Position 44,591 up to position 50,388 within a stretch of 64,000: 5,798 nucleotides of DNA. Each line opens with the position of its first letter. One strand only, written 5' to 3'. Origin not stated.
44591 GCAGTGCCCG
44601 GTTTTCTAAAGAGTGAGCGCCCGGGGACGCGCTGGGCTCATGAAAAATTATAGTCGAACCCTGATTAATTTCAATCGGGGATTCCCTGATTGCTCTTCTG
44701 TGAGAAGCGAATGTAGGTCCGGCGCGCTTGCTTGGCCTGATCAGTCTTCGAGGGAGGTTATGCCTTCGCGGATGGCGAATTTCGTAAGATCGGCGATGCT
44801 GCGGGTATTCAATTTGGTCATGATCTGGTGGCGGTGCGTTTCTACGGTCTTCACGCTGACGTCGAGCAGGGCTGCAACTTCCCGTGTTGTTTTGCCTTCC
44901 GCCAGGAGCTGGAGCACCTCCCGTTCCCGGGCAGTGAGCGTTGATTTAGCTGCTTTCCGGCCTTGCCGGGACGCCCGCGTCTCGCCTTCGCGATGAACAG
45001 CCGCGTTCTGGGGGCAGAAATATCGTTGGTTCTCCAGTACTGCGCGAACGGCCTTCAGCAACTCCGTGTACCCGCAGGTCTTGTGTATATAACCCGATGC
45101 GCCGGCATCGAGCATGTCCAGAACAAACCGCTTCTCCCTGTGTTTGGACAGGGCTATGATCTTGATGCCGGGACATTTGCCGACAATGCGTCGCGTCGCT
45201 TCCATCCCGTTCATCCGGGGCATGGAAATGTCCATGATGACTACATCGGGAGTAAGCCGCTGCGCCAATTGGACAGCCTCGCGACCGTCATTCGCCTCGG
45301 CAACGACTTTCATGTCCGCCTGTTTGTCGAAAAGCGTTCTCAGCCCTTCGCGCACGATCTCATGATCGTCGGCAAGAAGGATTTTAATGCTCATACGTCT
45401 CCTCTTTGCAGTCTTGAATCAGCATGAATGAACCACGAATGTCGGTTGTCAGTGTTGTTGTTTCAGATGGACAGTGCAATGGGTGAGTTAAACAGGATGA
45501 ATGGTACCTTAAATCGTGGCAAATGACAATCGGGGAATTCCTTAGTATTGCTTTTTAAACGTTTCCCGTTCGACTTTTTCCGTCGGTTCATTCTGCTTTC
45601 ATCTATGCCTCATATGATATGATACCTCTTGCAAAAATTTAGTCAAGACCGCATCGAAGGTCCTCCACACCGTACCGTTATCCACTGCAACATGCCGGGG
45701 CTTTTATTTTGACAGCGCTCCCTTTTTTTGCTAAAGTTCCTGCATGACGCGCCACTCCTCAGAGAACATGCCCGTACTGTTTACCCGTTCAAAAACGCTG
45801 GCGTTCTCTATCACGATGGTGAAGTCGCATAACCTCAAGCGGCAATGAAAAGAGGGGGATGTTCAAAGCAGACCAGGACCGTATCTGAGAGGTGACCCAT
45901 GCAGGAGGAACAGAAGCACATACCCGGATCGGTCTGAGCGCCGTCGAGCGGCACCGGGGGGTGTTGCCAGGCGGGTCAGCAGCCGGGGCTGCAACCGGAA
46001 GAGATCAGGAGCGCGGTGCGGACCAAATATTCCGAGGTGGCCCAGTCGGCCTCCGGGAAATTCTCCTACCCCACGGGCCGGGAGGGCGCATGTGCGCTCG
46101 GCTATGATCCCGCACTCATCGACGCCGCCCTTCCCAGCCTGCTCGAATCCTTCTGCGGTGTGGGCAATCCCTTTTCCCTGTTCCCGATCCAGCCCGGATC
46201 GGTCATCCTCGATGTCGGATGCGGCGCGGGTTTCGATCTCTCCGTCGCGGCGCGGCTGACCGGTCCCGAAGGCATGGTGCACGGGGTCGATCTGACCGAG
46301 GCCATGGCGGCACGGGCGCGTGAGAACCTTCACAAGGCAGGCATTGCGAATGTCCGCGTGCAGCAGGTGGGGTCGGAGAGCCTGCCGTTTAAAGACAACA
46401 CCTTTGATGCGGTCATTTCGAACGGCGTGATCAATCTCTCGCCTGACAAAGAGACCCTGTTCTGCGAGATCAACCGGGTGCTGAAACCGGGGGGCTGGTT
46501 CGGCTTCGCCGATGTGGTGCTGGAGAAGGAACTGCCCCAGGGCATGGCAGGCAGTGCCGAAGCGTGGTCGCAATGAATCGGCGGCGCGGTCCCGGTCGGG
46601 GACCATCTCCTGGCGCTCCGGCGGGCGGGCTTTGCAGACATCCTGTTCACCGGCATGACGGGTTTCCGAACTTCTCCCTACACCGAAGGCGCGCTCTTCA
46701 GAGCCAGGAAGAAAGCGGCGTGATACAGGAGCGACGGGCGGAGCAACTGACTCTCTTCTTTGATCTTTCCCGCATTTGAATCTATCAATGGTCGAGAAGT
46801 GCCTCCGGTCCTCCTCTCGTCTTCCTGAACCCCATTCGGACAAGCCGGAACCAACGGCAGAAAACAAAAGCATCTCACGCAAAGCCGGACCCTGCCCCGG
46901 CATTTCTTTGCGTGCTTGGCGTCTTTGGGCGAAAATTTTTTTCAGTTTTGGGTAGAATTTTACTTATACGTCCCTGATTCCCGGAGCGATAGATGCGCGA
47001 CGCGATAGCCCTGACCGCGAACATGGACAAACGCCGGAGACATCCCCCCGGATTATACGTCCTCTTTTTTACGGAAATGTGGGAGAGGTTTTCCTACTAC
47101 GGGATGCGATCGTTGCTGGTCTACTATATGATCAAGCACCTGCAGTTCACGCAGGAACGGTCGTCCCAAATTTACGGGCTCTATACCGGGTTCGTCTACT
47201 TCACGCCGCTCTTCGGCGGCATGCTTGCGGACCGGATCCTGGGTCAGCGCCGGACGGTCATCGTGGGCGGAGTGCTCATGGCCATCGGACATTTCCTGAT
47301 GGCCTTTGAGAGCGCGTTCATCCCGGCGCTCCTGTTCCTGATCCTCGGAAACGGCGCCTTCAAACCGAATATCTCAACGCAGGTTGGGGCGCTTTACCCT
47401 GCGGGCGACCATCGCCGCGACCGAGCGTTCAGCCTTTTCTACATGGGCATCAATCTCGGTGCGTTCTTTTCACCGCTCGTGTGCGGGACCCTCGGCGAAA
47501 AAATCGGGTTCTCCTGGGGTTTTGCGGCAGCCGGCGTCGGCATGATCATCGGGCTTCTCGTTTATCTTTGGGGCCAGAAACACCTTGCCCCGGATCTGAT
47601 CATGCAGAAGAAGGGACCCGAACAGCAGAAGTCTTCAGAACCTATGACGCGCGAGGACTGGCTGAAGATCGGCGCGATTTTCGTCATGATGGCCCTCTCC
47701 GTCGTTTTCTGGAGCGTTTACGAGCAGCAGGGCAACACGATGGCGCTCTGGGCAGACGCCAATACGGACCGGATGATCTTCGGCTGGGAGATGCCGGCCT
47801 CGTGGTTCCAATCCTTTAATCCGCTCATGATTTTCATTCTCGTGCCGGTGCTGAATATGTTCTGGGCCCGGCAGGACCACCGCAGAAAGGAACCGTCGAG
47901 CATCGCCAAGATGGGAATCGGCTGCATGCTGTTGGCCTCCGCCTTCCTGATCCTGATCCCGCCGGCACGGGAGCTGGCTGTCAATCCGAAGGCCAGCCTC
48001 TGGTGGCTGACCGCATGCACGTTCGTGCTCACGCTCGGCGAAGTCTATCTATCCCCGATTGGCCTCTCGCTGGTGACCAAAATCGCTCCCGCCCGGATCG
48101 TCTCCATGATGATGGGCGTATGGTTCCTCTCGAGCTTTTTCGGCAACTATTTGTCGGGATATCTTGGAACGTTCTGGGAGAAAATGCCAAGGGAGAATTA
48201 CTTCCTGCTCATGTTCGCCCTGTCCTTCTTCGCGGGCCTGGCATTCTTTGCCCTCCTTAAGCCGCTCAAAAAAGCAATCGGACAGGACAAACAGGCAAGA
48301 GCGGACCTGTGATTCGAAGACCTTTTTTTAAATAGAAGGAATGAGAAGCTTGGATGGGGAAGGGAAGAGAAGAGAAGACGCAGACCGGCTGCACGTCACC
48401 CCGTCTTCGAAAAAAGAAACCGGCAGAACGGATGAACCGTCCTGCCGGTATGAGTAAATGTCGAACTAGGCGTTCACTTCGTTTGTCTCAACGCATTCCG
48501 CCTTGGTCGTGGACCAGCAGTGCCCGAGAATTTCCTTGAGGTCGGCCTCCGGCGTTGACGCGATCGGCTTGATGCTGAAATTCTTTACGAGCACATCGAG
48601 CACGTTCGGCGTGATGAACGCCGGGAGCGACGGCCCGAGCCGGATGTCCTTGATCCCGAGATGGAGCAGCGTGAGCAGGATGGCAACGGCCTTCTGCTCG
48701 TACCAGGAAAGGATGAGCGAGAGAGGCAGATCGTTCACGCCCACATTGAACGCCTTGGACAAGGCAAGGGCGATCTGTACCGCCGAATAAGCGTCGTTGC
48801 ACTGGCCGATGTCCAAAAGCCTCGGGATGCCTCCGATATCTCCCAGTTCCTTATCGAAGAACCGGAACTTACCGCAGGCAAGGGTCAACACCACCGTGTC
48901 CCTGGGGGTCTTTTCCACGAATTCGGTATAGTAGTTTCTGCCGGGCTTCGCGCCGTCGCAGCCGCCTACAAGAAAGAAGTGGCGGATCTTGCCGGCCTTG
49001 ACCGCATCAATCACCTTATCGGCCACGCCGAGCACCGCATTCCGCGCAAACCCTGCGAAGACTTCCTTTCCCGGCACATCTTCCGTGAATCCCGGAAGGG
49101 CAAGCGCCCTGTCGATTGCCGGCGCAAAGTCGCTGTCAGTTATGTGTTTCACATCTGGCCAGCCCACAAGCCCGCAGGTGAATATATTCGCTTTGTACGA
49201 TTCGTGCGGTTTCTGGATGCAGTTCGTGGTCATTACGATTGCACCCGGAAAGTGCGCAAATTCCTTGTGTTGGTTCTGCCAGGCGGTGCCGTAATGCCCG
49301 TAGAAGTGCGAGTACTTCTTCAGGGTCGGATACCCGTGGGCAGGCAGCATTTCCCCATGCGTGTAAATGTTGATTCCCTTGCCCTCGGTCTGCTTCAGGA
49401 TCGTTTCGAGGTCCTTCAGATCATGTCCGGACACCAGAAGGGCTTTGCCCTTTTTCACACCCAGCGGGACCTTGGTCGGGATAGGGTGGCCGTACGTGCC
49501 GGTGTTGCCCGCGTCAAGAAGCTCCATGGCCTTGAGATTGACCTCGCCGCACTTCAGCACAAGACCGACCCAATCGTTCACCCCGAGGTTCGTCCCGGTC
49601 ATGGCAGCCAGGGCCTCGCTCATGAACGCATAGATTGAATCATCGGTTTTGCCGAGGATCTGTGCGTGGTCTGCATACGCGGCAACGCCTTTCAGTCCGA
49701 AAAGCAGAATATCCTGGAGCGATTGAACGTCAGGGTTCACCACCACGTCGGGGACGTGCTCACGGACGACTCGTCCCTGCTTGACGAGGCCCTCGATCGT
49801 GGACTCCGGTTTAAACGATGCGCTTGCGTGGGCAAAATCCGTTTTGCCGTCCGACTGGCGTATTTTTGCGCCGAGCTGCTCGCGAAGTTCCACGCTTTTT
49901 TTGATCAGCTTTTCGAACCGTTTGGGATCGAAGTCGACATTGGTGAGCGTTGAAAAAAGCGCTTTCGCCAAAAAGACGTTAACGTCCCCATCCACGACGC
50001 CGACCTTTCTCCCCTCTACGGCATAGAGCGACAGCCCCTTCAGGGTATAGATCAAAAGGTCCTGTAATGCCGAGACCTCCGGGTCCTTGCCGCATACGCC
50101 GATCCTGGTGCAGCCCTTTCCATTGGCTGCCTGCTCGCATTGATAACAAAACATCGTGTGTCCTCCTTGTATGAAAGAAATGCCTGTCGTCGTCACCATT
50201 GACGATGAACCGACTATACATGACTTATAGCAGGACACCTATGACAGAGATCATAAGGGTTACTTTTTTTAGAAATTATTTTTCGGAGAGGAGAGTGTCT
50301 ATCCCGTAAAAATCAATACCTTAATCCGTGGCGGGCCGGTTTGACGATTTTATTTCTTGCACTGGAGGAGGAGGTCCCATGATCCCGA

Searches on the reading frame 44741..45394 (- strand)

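Call 34: search_protein_families(library=pfam, proteins=[window:44741-45394:-], max_evalue=0.001)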
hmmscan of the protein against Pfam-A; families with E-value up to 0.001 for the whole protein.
window:44741-45394:- (217 aa): 8 families
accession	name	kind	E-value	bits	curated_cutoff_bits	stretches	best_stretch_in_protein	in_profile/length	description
PF00072.30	Response_reg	-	7.9e-31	106.9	30.2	1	5-117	1-111/111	Response regulator receiver domain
PF00196.25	GerE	-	1.8e-19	69.5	23.5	1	152-207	2-57/57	Bacterial regulatory proteins, luxR family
PF08281.18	Sigma70_r4_2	-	4.1e-09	36.4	25.7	1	151-195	9-54/54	Sigma-70, region 4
PF04545.22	Sigma70_r4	-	6.1e-06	26.1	24.1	1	152-195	4-48/50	Sigma-70, region 4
PF13384.12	HTH_23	-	1.2e-05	25.4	24.6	1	158-189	8-39/50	Homeodomain-like domain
PF13518.12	HTH_28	-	0.00049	20.6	25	0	159-189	4-34/52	Helix-turn-helix domain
PF13542.12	HTH_Tnp_ISL3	-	0.00069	19.5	27.4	0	157-185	17-44/51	Helix-turn-helix domain of transposase family ISL3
PF11268.13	DUF3071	-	0.0009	19.8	26.9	0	121-193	22-94/168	Protein of unknown function (DUF3071)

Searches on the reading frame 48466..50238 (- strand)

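Call 35: search_protein_families(library=pfam, proteins=[window:48466-50238:-], max_evalue=0.001)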
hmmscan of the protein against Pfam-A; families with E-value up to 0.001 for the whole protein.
window:48466-50238:- (590 aa): 1 family
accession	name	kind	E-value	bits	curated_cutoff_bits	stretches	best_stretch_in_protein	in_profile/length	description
PF03063.25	Prismane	-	1.6e-171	571.9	27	1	29-567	1-512/513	Prismane/CO dehydrogenase family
